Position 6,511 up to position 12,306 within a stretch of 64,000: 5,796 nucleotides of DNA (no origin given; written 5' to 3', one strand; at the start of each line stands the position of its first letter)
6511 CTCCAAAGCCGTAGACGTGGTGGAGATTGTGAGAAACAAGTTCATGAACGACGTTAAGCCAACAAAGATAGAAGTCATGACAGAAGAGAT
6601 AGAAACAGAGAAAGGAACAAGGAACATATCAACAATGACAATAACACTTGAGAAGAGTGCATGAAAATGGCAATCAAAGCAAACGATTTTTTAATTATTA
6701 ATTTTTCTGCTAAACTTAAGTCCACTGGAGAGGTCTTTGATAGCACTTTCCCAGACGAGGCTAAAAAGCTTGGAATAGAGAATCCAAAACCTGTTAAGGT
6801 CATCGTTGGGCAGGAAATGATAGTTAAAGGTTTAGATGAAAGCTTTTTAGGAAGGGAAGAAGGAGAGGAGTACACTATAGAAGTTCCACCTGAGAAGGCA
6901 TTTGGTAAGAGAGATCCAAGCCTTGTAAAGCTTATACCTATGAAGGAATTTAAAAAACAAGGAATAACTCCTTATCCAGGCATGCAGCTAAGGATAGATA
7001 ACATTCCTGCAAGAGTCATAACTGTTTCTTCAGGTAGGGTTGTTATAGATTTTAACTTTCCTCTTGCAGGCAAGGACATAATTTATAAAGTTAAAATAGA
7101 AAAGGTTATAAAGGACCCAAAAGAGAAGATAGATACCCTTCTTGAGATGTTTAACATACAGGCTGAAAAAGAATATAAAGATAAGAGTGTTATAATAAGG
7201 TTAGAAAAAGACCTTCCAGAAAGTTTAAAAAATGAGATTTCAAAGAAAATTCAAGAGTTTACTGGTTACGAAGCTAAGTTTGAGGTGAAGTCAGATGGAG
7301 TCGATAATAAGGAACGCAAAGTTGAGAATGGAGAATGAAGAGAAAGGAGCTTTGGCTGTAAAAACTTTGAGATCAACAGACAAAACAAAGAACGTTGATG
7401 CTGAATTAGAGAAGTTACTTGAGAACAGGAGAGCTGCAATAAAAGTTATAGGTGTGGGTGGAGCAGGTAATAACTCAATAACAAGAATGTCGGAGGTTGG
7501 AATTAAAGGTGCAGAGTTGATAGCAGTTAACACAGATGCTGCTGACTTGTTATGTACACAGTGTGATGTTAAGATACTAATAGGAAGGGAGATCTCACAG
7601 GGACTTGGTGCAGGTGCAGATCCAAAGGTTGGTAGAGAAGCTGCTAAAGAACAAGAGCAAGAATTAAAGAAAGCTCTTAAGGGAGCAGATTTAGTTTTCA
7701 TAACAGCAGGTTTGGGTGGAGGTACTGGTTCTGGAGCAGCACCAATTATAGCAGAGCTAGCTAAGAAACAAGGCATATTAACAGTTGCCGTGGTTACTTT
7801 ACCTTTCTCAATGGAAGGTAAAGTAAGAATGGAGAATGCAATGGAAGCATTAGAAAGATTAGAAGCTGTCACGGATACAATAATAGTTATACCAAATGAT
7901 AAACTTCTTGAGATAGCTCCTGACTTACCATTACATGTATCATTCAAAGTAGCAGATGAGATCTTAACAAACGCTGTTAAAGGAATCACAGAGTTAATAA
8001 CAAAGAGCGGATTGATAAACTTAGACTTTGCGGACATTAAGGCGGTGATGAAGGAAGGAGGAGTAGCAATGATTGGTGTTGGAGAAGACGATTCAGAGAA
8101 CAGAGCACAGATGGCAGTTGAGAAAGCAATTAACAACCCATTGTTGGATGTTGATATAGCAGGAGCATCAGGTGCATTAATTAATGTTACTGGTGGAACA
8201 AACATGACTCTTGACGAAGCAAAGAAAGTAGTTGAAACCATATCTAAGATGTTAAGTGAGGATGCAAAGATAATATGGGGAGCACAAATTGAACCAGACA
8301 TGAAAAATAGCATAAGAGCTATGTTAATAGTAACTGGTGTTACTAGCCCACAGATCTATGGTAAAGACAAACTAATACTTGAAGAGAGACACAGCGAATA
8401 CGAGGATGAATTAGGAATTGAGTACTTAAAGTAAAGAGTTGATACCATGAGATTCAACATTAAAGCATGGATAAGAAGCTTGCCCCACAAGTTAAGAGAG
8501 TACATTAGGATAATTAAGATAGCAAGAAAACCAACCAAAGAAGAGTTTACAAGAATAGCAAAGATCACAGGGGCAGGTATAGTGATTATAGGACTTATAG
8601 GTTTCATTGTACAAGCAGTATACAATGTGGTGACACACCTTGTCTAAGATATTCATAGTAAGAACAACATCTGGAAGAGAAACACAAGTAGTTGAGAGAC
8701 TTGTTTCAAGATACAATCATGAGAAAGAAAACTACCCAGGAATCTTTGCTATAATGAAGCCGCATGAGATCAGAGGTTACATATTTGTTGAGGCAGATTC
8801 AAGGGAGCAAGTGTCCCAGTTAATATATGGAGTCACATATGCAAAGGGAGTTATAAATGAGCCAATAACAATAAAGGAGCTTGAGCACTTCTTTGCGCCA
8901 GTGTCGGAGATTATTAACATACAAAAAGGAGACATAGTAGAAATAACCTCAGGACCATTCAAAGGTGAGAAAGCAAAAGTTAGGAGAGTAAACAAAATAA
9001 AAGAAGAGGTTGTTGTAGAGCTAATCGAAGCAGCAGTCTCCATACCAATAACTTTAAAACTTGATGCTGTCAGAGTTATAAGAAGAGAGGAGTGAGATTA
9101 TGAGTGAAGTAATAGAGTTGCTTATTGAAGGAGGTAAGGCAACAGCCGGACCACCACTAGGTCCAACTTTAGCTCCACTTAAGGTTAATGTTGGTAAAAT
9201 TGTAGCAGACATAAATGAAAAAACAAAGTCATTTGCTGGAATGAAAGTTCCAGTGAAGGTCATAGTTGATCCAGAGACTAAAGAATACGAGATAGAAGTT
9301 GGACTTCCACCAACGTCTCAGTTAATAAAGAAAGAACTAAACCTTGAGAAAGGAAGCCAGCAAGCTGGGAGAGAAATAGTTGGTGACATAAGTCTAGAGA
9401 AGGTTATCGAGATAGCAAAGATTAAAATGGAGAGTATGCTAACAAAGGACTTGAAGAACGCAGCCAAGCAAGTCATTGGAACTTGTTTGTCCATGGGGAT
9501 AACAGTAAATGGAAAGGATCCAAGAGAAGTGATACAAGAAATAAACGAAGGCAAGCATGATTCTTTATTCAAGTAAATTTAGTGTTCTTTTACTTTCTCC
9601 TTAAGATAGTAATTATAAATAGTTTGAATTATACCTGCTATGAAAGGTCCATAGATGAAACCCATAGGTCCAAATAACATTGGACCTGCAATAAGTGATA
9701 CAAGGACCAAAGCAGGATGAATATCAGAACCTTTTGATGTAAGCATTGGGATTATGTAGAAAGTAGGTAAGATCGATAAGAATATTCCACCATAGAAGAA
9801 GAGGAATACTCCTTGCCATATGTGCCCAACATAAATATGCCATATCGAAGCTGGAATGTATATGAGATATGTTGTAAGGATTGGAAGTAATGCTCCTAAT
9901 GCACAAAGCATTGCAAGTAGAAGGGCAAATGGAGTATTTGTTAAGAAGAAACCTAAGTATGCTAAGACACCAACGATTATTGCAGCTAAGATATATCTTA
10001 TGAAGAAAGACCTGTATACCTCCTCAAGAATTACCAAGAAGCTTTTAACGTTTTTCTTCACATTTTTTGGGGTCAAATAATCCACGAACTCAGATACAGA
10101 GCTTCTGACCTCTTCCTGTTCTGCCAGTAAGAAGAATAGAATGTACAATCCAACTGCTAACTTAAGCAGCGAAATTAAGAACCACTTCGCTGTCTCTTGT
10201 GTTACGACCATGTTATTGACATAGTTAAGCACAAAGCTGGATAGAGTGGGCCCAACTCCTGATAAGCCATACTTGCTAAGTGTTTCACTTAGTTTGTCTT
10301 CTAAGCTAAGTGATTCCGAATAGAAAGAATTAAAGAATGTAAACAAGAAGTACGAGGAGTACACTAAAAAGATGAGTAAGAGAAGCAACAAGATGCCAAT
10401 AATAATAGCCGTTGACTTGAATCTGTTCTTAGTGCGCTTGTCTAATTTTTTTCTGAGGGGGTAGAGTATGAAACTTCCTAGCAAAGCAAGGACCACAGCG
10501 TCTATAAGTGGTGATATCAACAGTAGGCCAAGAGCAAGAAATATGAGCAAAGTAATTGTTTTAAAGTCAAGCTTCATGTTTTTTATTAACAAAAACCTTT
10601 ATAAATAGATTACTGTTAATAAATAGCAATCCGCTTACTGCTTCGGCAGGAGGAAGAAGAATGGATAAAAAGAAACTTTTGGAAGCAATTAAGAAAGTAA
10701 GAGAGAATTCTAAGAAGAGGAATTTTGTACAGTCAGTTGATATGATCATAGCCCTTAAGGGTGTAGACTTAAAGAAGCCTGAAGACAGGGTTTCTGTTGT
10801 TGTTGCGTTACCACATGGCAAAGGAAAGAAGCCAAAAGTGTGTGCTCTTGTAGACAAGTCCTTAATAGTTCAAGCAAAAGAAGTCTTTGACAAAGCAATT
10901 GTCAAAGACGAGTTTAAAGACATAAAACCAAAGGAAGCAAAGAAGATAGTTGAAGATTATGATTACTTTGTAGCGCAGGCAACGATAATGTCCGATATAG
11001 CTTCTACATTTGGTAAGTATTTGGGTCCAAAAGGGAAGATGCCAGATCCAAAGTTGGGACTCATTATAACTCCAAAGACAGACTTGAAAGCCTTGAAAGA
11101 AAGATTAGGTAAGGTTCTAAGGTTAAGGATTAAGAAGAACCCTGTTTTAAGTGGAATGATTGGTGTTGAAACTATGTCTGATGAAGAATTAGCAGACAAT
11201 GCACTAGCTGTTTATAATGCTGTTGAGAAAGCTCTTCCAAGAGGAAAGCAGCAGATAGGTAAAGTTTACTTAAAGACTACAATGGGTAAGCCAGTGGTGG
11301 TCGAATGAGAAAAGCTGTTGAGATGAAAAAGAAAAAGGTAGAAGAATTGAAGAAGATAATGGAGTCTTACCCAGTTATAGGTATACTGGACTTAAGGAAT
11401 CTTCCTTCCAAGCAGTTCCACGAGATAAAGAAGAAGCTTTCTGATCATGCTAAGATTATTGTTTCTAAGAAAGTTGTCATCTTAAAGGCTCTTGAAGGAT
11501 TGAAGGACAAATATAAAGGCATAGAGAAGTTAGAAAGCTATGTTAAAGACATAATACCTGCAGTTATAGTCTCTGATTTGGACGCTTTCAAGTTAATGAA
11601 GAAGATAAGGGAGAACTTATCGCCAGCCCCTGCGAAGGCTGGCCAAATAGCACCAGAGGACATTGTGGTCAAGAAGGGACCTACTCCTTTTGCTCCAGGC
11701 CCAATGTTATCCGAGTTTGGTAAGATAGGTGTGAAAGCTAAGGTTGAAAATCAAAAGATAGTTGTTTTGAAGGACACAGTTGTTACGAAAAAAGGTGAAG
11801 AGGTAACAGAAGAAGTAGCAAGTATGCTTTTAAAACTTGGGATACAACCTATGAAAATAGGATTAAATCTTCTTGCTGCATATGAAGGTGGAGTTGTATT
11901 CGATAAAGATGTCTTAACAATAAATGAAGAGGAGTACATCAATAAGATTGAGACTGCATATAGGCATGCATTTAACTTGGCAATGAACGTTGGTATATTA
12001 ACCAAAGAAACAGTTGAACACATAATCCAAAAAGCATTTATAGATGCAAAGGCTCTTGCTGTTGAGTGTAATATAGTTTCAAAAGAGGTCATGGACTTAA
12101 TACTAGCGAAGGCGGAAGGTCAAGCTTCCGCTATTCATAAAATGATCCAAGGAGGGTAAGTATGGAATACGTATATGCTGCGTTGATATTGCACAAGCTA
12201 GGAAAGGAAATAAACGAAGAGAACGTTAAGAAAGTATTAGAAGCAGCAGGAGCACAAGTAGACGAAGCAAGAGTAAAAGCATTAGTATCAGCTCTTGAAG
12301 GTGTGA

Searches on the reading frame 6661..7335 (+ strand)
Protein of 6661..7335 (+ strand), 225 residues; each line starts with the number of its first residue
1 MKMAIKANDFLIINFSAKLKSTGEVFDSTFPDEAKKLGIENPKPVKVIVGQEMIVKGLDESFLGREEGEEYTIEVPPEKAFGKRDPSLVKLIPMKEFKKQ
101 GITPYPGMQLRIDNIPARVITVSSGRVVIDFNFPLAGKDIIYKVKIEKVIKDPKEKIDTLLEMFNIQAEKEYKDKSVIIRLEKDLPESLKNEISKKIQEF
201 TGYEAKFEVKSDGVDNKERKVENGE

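Call 58: search_protein_families(library=pfam, proteins=[window:6661-7335:+], max_evalue=0.0001)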
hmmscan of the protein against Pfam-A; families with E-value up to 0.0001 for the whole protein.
window:6661-7335:+ (225 aa): 2 families
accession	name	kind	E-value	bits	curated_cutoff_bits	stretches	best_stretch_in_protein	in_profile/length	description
PF22199.2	FKBP26_IF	-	9.8e-21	73.9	27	1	90-135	1-46/46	FKBP26, IF domain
PF00254.34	FKBP_C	-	6.4e-11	42.9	21.1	1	5-86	5-76/94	FKBP-type peptidyl-prolyl cis-trans isomerase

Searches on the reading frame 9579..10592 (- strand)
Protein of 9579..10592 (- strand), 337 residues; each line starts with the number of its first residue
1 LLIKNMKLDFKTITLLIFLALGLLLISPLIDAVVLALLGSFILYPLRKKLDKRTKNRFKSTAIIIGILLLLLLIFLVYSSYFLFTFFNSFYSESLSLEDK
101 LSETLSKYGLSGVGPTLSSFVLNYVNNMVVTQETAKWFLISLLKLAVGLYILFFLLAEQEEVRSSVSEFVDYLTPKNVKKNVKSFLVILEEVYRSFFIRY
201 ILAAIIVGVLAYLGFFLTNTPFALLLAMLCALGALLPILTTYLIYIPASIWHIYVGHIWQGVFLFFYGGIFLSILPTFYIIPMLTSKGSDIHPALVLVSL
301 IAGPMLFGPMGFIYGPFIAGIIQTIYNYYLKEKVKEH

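Call 58: search_protein_families(library=pfam, proteins=[window:9579-10592:-], max_evalue=0.0001)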
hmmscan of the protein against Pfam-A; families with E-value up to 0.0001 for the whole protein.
window:9579-10592:- (337 aa): 1 family
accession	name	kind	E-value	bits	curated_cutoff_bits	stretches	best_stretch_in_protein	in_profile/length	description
PF01594.21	AI-2E_transport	-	2.1e-38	132.7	34.3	1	14-329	6-326/327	AI-2E family transporter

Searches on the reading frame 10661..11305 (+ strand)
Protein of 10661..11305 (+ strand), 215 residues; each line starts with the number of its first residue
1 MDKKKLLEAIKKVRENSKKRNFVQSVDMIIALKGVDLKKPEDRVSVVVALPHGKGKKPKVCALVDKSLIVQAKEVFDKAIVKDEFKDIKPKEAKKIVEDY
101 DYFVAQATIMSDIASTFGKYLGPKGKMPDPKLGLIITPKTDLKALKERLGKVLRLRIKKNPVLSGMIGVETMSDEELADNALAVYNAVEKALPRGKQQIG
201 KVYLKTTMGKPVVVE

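Call 58: search_protein_families(library=pfam, proteins=[window:10661-11305:+], max_evalue=0.0001)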
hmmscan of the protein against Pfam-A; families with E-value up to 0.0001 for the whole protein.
window:10661-11305:+ (215 aa): 1 family
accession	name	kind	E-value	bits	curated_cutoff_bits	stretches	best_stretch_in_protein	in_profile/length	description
PF00687.26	Ribosomal_L1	-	2.1e-41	142.1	32.2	1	17-209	4-197/198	Ribosomal protein L1p/L10e family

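Call 83: find_homologous_proteins(query=window:10661-11305:+, max_evalue=1e-20)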
Query window:10661-11305:+ (215 aa): 528 proteins with E <= 1e-20 among 1080 candidates; the best 120 are listed.
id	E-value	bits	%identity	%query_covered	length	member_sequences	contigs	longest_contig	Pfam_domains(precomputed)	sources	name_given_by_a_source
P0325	1.5e-128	444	100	100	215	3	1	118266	PF00687.27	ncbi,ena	-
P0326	9.3e-82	292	61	100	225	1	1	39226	PF00687.27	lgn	-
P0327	2.7e-81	290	61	100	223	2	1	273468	PF00687.27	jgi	jgi:large subunit ribosomal protein L1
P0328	1.3e-74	268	59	100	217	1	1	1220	PF00687.27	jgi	-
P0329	4.7e-73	263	60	100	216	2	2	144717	PF00687.27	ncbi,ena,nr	ncbi:MAG: 50S ribosomal protein L1 [Nanoarchaeota archaeon]|nr:50S ribosomal protein L1 [Nanoarchaeo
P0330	1.8e-71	258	57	100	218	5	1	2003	PF00687.27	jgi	jgi:large subunit ribosomal protein L1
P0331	4.1e-71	257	58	100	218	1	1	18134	PF00687.27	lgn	-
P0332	4.4e-69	250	57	100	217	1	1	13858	PF00687.27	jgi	-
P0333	2.1e-68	248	57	100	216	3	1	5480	PF00687.27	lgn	-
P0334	6.3e-67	243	55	100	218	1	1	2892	PF00687.27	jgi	jgi:large subunit ribosomal protein L1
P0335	3.6e-65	237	54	100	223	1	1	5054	PF00687.27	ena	-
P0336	8.3e-65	236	53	100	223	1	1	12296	PF00687.27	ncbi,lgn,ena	-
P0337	1.8e-64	235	54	100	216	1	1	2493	PF00687.27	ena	-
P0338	3.7e-64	234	55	99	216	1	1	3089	PF00687.27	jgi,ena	-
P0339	4.8e-64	234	55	99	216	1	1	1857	PF00687.27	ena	-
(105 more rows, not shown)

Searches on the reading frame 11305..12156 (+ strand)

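Call 58: search_protein_families(library=pfam, proteins=[window:11305-12156:+], max_evalue=0.0001)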
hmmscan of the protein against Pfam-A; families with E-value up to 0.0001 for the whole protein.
window:11305-12156:+ (284 aa): 2 families
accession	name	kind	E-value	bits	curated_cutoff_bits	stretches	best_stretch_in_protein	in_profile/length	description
PF17777.6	RL10P_insert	-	2.4e-18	66.2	29.1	1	110-180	1-71/71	Insertion domain in 60S ribosomal protein L10P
PF00466.25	Ribosomal_L10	-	2.8e-14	53.4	22.8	1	6-104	4-98/100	Ribosomal protein L10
